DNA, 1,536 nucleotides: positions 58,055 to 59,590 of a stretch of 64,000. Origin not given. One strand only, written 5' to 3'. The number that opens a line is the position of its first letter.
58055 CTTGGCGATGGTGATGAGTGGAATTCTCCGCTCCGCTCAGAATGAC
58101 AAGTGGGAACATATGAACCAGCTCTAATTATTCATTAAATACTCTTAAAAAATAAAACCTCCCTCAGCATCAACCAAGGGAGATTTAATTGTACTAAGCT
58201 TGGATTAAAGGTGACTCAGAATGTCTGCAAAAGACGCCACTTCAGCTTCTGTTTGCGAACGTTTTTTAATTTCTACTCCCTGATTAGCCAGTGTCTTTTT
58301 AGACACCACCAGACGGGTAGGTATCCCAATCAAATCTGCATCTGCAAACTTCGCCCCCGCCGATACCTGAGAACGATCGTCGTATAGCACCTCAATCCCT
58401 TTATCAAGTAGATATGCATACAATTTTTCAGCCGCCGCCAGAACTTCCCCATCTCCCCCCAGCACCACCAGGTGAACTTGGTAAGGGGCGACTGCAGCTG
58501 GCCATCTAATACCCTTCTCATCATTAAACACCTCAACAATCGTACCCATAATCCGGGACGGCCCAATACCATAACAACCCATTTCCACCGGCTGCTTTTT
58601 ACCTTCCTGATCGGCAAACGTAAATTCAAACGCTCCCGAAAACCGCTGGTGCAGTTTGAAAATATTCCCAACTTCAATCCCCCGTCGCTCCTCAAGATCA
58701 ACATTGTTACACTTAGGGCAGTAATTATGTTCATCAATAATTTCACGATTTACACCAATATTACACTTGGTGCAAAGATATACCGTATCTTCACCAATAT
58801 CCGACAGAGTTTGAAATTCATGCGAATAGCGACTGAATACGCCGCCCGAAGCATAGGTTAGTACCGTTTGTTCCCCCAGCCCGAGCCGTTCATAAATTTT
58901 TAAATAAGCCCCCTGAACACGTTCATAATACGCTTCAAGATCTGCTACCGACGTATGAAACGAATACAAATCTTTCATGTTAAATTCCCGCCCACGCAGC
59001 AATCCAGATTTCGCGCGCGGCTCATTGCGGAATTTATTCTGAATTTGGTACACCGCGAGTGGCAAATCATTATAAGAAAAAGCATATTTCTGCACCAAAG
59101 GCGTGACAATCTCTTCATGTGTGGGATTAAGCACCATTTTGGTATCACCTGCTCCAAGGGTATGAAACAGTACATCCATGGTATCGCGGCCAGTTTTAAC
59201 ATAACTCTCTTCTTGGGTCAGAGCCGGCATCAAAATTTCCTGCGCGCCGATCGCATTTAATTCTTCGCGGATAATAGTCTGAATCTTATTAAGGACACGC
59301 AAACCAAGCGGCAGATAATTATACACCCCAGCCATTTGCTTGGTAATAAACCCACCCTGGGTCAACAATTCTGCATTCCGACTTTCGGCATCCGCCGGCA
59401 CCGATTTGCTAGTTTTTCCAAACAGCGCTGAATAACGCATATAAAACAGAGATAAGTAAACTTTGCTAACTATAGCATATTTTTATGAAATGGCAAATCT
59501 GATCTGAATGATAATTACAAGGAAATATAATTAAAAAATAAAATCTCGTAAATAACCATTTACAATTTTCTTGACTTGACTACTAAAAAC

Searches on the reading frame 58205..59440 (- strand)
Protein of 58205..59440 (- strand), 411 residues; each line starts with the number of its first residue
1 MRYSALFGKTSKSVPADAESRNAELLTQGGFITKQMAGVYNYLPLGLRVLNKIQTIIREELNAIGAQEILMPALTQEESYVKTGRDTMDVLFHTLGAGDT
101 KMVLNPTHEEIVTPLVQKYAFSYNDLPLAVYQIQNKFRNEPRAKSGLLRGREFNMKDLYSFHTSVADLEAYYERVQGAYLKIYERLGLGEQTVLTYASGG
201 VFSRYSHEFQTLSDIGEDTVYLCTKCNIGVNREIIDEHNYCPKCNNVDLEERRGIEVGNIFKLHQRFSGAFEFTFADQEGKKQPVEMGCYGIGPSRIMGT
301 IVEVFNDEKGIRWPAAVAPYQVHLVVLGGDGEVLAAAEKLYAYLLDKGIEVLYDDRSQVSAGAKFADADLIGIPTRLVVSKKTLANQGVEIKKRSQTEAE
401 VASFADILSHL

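Call 49: search_protein_families(library=pfam, max_evalue=0.000001, proteins=[window:58205-59440:-])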
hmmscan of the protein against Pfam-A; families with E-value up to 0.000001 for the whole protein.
window:58205-59440:- (411 aa): 2 families
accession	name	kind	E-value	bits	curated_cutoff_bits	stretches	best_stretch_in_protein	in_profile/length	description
PF00587.30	tRNA-synt_2b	-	2.6e-28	99.7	29.3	1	99-304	8-178/179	tRNA synthetase class II core domain (G, H, P, S and T)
PF03129.25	HGTP_anticodon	-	4.8e-16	59.1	21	1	321-408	1-88/94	Anticodon binding domain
